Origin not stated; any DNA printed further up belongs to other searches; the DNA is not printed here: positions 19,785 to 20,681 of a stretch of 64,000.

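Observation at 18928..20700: Possible undescribed peptide-signalling or regulatory cassette: XRE + sRNA + peptide + 5-TM protein + membrane-anchored protein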

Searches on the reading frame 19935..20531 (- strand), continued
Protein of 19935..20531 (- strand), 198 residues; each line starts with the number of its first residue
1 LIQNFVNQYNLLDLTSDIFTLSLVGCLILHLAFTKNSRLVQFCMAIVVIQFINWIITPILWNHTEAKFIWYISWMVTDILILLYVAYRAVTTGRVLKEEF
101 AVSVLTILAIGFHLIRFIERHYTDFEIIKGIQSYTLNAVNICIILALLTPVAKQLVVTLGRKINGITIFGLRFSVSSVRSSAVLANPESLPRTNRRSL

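Call 43: search_protein_families(library=phrogs, proteins=[P0030, P0032, P0035, P0036, P0039, P0041, L018:4493-4780:+, L018:4777-5253:-, L017:3337-3753:-, L013:1610-2170:-], max_evalue=0.1)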
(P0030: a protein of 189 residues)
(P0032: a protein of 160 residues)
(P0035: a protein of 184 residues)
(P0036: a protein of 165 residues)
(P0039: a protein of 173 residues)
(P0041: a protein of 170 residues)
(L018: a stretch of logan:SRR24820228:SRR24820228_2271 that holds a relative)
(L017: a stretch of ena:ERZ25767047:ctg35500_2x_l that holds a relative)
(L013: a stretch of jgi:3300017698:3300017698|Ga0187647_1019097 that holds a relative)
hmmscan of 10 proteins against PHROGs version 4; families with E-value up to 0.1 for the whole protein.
P0030 (189 aa): 1 family
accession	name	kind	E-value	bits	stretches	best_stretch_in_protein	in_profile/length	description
phrog_31674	-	unknown function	0.0015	19.6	1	27-170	21-165/171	-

P0032 (160 aa): 0 families

P0035 (184 aa): 0 families

P0036 (165 aa): 1 family
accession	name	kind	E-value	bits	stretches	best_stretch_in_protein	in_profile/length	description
phrog_31674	-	unknown function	0.071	14.2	1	14-141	18-142/171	-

P0039 (173 aa): 1 family
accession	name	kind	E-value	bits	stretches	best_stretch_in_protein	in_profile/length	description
phrog_31674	-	unknown function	1.9e-08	35.6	1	10-157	9-153/171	-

P0041 (170 aa): 1 family
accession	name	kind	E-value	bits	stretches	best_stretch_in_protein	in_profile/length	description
phrog_31674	-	unknown function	2e-09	38.8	1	25-161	25-158/171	-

L018:4493-4780:+ (95 aa): 2 families
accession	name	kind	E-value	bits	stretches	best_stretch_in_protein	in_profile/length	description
phrog_6235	-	unknown function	0.027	15.7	1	40-85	44-89/147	-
phrog_1009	-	unknown function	0.036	15.1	1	11-91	13-93/103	-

L018:4777-5253:- (158 aa): 5 families
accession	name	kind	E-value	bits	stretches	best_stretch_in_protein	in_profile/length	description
phrog_4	-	transcription regulation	4e-08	33.6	1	17-98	141-205/400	transcriptional repressor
phrog_8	-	transcription regulation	1.1e-06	29.3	1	24-118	169-256/346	transcriptional regulator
phrog_2967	-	transcription regulation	3.3e-05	24.6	1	18-79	16-76/225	transcriptional regulator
phrog_3037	-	transcription regulation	0.0035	18.2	1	41-152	43-150/189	transcriptional repressor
phrog_1124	-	transcription regulation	0.031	14.8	1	42-110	36-103/177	transcriptional regulator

L017:3337-3753:- (138 aa): 4 families
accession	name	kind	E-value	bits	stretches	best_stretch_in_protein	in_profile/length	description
phrog_5736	-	transcription regulation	6.8e-09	36.9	1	1-82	1-72/133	transcriptional regulator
phrog_12107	-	transcription regulation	1.1e-06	29.7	1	1-82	2-80/142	transcriptional repressor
phrog_27486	-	unknown function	0.0026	18.6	1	1-50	1-45/59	-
phrog_35472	-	unknown function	0.043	14.7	0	10-26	17-33/50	-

L013:1610-2170:- (186 aa): 1 family
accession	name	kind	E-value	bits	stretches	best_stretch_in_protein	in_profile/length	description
phrog_24538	-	unknown function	3.1e-06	28.2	1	85-161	6-86/109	-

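Call 44: search_dna_similar(query=P0041, collection=phages, mode=protein, max_evalue=0.01)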
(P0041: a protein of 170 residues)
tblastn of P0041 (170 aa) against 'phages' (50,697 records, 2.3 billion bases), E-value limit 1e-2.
No match.

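Call 45: find_encoding_contigs(protein=P0041, flank=5000, max_places=2)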
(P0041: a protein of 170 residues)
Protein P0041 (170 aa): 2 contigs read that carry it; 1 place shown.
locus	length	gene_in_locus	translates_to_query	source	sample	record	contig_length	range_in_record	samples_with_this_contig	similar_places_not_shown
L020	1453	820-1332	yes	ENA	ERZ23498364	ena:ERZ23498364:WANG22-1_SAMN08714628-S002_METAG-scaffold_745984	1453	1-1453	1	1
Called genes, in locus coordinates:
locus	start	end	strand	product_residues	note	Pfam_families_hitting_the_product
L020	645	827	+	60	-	-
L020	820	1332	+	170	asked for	-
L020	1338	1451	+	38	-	?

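Call 46: find_encoding_contigs(protein=P0039, flank=5000, max_places=2)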
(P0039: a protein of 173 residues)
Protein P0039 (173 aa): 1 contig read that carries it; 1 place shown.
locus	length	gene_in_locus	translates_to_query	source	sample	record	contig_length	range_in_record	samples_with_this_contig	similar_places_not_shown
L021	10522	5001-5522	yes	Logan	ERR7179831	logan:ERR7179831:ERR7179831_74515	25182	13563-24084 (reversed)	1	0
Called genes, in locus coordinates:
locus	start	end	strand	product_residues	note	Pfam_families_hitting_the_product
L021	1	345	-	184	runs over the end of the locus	PF01931:NTPase_I-T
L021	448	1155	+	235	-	PF04286:DUF445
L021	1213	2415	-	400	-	PF01244:Peptidase_M19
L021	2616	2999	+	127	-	PF07361:Cytochrom_B562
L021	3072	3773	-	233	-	PF20772:TACO1_YebC_N, PF01709:Transcrip_reg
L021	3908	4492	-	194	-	PF04336:ACP_PD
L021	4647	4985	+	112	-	-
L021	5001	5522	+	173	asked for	-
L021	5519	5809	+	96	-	-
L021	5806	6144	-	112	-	PF01035:DNA_binding_1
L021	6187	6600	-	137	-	PF03733:YccF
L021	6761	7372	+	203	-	PF00702:Hydrolase, PF12710:HAD, PF13419:HAD_2, PF13242:Hydrolase_like (weak)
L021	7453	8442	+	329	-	PF00990:GGDEF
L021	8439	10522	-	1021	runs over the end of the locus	PF00912:Transgly, PF00905:Transpeptidase (weak)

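Call 49: search_protein_families(library=ncbifam, proteins=[P0032, P0036, P0039, L014:4579-4932:+, L017:2337-2513:+, L021:4647-4985:+, L020:645-827:+, L014:5515-5901:+, L018:4493-4780:+, L021:5519-5809:+], max_evalue=1)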
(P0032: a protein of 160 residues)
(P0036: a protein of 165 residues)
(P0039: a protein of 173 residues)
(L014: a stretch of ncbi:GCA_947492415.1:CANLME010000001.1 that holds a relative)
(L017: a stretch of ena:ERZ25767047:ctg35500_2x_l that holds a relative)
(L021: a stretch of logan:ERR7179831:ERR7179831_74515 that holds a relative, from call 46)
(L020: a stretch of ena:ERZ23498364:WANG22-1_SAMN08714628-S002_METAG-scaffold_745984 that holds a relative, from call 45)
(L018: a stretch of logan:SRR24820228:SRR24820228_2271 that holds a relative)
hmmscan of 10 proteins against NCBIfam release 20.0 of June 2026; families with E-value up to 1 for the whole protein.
P0032 (160 aa): 0 families

P0036 (165 aa): 1 family
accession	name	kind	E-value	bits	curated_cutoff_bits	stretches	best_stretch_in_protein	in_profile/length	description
TIGR03043.1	PS_II_psbZ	equivalog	0.011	15.6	39.95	1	34-63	2-31/58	photosystem II reaction center protein PsbZ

P0039 (173 aa): 1 family
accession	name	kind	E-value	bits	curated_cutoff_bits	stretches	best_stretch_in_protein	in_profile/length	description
TIGR01248.1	drrC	subfamily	0.019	15.1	165.65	1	5-49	68-111/152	daunorubicin resistance protein C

L014:4579-4932:+ (117 aa): 0 families

L017:2337-2513:+ (58 aa): 0 families

L021:4647-4985:+ (112 aa): 1 family
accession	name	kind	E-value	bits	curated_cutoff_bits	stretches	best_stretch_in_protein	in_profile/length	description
TIGR03824.1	FlgM_jcvi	equivalog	0.008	16.9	40.75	1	1-57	1-54/98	flagellar biosynthesis anti-sigma factor FlgM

L020:645-827:+ (60 aa): 2 families
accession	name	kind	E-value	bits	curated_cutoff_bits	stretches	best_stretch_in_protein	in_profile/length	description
NF038034.1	lactGbeta_entB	subfamily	0.1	12.9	37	1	18-33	1-16/38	lactococcin G-beta/enterocin 1071B family bacteriocin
NF038035.1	lactGalph_entA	subfamily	0.29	11.3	37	1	18-37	1-24/35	lactococcin G-alpha/enterocin 1071A family bacteriocin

L014:5515-5901:+ (128 aa): 2 families
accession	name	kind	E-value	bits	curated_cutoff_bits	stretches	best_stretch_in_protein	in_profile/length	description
NF038248.1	FakA_VfrB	equivalog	0.0059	15.1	975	1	21-79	68-125/549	fatty acid kinase catalytic subunit FakA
TIGR00684.1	narJ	equivalog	0.096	12.7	59.35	1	30-105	73-150/152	nitrate reductase molybdenum cofactor assembly chaperone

L018:4493-4780:+ (95 aa): 1 family
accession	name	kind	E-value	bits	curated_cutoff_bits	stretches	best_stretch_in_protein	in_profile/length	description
NF040952.1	Arch_mtprotase_TldD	equivalog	0.00013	20.9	635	1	13-92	49-128/443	zinc metalloprotease TldD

L021:5519-5809:+ (96 aa): 2 families
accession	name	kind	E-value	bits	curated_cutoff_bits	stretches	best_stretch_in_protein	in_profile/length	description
TIGR02864.1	spore_sspO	equivalog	0.04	14.5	30.55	1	67-92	15-41/50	small acid-soluble spore protein SspO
NF008192.1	PRK10946.1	equivalog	0.14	10.5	783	1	7-55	92-139/534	(2,3-dihydroxybenzoyl)adenylate synthase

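Call 50: search_protein_families(library=pfam, proteins=[P0032, P0036, P0039, L014:4579-4932:+, L017:2337-2513:+, L021:4647-4985:+, L020:645-827:+, L014:5515-5901:+, L018:4493-4780:+, L021:5519-5809:+], max_evalue=1)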
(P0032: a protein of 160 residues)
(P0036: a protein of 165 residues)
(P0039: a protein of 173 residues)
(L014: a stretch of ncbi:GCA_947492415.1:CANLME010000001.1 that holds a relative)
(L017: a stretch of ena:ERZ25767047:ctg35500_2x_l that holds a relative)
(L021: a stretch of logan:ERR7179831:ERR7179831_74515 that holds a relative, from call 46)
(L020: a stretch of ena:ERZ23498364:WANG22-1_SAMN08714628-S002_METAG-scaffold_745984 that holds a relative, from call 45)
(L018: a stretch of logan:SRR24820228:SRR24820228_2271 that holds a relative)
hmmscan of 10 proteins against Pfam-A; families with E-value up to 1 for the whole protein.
P0032 (160 aa): 1 family
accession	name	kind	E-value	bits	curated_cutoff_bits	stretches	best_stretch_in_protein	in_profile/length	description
PF22990.1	ABHD16_N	-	0.014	15.9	27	1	59-117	40-99/125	Phosphatidylserine Lipase ABHD16 N-terminal domain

P0036 (165 aa): 2 families
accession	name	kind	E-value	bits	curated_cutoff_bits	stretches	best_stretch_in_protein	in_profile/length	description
PF01737.22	Ycf9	-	0.025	14.9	22.3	1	34-62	2-30/58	YCF9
PF24661.1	DUF7649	-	0.69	10.5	27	1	80-156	9-84/85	Domain of unknown function (DUF7649)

P0039 (173 aa): 1 family
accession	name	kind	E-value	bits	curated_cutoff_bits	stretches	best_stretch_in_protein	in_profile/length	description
PF17247.7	DUF5316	-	0.34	11.1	28.7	0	102-124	7-29/74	Family of unknown function (DUF5316)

L014:4579-4932:+ (117 aa): 0 families

L017:2337-2513:+ (58 aa): 0 families

L021:4647-4985:+ (112 aa): 1 family
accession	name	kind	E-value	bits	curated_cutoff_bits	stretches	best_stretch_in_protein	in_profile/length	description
PF09193.15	CholecysA-Rec_N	-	0.47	10.9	27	0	93-110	3-17/47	Cholecystokinin A receptor, N-terminal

L020:645-827:+ (60 aa): 0 families

L014:5515-5901:+ (128 aa): 0 families

L018:4493-4780:+ (95 aa): 1 family
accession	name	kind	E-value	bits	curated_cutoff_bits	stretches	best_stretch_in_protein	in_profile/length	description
PF04700.17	Baculo_gp41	-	0.059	13.6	23.7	1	35-79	105-150/185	Structural glycoprotein p40/gp41 conserved region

L021:5519-5809:+ (96 aa): 1 family
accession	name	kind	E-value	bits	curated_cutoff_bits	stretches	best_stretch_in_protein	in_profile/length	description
PF19744.4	DUF6232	-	0.054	14.4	27.4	1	3-66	59-116/117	Family of unknown function (DUF6232)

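Call 53: find_homologous_proteins(query=A3, max_evalue=0.001)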
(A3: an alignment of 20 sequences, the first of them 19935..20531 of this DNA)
Query A3 (20 sequences) (198 aa, profile of the alignment): 37 proteins with E <= 0.001 among 8000 candidates.
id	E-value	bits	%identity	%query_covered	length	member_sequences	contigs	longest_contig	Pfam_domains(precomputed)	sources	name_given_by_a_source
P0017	7.3e-54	200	59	99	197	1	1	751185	-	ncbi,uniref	ncbi:hypothetical protein GCM10023151_20940 [Kangiella marina]|uniref:Uncharacterized protein n=1 Ta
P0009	1.4e-51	192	63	98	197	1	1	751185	-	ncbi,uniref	ncbi:hypothetical protein [Kangiella marina]|uniref:Uncharacterized protein n=1 Tax=Kangiella marina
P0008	3.6e-51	191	61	100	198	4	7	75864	-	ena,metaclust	metaclust:\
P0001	3.9e-51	191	72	99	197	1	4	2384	-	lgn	-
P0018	6.0e-51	190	60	94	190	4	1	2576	-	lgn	-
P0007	4.9e-50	187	63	99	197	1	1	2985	-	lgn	-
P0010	1.4e-49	186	62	97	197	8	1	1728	-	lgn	-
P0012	2.1e-49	185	59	99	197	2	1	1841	-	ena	-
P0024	2.8e-49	185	53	99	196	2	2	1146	-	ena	-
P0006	3.9e-49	184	61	100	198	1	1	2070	-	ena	-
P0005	1.2e-48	183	64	98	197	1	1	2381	-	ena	-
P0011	2.9e-48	182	59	99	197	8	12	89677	-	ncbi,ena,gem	-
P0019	3.4e-48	181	58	98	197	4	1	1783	-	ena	-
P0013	2.9e-47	178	62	98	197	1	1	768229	-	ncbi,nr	ncbi:hypothetical protein [Kangiella taiwanensis]|nr:hypothetical protein [Kangiella taiwanensis]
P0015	3.4e-47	178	61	98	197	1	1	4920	-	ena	-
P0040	9.6e-38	147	22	43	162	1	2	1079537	-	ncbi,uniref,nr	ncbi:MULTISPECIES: hypothetical protein [Alkalimonas]|uniref:Uncharacterized protein n=1 Tax=Alkalim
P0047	4.6e-28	116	26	42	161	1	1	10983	-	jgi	jgi:hypothetical protein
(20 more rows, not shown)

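Call 54: find_encoding_contigs(protein=P0040, flank=6000, max_places=2)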
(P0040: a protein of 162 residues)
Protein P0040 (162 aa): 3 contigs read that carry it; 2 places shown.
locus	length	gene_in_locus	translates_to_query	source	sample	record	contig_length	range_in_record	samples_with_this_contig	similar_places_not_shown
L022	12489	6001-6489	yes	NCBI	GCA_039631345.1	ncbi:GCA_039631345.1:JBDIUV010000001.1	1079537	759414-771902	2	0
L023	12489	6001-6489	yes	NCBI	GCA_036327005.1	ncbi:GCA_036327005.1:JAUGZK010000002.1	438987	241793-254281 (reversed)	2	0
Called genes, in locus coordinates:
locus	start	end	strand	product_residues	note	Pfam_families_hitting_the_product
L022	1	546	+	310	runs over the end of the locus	PF10987:DUF2806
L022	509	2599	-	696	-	PF00072:Response_reg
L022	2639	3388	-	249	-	-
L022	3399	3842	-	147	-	PF04314:LpqE-like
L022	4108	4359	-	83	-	-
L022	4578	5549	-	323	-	PF01207:Dus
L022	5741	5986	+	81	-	-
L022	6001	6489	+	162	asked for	-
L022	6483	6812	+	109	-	-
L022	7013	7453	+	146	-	PF01475:FUR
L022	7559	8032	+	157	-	PF13690:CheX, PF04509:CheC (weak)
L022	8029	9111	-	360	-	PF01168:Ala_racemase_N, PF00842:Ala_racemase_C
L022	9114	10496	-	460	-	PF00772:DnaB, PF03796:DnaB_C, PF13481:AAA_25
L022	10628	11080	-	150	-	PF01281:Ribosomal_L9_N, PF03948:Ribosomal_L9_C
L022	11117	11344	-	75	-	PF01084:Ribosomal_S18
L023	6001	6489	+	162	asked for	-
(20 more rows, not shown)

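Call 55: find_encoding_contigs(protein=P0047, flank=6000, max_places=2)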
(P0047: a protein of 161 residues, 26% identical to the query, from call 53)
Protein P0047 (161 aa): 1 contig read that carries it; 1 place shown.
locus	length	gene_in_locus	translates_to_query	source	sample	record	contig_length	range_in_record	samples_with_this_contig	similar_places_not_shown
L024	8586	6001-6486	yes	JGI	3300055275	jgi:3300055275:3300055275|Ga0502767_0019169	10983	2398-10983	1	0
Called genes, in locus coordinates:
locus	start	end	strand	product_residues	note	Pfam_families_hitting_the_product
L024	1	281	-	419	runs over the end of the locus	PF00932:LTD, PF04231:Endonuclease_1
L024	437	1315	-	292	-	PF00892:EamA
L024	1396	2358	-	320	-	PF00126:HTH_1, PF03466:LysR_substrate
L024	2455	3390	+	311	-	PF05982:Sbt_1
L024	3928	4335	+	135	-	-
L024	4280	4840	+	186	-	-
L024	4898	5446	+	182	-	PF01292:Ni_hydr_CYTB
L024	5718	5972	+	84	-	-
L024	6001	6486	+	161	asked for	-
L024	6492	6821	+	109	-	-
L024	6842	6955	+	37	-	-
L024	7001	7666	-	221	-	-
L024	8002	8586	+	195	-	?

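Call 78: find_related_loci(query=P0036, collection=viral_contigs, flank=8000)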
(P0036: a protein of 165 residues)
Query P0036 (165 aa) in viral_contigs; peptide patterns used: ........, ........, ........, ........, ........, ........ (x = any residue, [..] = any of these).
13 stretches matched a pattern; 1 encode a relative of the query (tblastn E <= 1e-3); 1 distinct loci.
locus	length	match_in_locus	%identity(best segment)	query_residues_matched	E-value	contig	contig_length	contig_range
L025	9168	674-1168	98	1-165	3e-106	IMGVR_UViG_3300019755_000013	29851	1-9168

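Call 79: find_related_loci(query=P0041, collection=viral_contigs, flank=8000)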
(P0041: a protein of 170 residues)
Query P0041 (170 aa) in viral_contigs; peptide patterns used: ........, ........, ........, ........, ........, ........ (x = any residue, [..] = any of these).
44 stretches matched a pattern, but none encodes a relative of the query by tblastn (E <= 1e-3).
